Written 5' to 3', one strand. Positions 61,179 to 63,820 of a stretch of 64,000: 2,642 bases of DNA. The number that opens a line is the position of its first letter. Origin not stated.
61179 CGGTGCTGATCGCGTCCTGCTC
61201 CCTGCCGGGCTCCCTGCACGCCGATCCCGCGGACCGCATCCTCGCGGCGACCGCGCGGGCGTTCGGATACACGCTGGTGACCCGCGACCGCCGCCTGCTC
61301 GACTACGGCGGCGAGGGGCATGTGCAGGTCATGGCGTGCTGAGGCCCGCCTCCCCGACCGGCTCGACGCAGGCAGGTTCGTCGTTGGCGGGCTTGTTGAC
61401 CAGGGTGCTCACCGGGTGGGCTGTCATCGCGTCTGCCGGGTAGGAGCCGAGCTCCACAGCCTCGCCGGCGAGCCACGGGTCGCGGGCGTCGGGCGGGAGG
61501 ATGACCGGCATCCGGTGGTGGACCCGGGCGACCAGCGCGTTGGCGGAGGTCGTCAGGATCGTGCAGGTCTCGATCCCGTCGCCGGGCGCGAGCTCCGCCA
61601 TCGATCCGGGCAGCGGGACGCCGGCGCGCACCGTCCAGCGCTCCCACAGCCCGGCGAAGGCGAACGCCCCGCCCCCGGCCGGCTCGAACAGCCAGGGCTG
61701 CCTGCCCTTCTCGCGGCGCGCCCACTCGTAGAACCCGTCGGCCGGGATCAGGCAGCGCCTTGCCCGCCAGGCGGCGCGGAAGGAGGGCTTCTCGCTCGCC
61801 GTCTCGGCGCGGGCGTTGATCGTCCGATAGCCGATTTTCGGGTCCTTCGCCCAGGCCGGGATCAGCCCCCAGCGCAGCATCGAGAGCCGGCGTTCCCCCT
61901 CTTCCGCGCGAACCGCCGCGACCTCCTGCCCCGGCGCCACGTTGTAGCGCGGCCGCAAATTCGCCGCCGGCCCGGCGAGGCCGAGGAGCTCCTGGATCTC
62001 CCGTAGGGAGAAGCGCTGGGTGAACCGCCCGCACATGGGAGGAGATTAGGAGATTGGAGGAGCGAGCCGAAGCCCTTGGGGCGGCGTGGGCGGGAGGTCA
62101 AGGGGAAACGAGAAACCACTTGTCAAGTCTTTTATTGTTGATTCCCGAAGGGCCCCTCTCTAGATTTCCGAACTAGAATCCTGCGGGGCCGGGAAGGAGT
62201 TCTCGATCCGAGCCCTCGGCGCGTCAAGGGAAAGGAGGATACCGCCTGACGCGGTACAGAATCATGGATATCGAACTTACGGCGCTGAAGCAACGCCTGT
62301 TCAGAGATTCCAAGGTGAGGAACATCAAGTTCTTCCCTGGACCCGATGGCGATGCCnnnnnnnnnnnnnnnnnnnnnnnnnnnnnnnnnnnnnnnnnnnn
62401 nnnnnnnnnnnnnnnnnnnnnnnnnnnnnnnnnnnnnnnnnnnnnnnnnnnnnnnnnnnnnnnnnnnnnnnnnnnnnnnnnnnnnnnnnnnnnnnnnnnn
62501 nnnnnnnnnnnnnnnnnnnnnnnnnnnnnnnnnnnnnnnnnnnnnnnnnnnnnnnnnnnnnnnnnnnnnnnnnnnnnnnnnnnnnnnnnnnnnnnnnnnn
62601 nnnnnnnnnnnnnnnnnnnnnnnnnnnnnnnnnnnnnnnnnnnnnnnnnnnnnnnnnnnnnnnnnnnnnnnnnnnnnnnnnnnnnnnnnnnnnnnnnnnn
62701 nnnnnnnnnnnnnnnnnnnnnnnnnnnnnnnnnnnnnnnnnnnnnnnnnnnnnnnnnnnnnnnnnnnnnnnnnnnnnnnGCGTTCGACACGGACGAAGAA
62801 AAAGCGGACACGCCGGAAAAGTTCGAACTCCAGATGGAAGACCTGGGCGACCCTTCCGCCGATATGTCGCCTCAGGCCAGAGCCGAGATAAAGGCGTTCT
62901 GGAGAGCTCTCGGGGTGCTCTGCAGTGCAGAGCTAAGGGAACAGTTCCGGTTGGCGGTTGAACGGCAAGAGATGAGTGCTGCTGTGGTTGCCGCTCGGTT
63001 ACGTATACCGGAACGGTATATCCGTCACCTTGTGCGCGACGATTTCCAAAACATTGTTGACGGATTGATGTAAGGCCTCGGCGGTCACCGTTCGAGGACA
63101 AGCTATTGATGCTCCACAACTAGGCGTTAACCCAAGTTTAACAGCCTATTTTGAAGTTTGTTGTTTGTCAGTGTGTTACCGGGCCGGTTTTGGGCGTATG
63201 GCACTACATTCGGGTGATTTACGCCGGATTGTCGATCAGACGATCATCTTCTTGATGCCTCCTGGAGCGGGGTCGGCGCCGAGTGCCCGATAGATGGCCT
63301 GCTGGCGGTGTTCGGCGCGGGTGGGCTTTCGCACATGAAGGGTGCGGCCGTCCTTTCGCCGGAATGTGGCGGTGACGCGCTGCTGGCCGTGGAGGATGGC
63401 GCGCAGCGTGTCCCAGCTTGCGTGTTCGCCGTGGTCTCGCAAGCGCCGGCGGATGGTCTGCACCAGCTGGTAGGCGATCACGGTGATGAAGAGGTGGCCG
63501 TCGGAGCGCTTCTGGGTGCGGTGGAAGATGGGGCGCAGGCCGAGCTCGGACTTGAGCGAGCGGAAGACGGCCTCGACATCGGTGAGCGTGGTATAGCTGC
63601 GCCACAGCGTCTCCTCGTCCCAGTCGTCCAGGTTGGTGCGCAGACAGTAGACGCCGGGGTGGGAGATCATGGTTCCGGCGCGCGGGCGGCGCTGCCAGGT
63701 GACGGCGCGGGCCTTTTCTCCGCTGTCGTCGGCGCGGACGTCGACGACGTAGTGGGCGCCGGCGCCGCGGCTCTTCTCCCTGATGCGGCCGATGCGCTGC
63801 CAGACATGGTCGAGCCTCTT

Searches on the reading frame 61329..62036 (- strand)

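Call 73: search_protein_families(library=pfam, proteins=[window:61329-62036:-], max_evalue=0.001)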
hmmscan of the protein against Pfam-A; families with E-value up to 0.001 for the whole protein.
window:61329-62036:- (235 aa): 1 family
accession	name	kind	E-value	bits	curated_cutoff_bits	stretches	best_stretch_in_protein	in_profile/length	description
PF02586.19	SRAP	-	9.4e-71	238.2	27.1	1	1-216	1-214/214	SOS response associated peptidase (SRAP)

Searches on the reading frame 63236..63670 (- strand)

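Call 73: search_protein_families(library=pfam, proteins=[window:63236-63670:-], max_evalue=0.001)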
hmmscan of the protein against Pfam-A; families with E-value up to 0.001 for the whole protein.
window:63236-63670:- (144 aa): 1 family
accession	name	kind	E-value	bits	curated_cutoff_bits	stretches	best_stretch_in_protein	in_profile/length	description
PF13701.12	DDE_Tnp_1_4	-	0.00013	20.8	34.7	1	12-93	311-395/435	Transposase DDE domain group 1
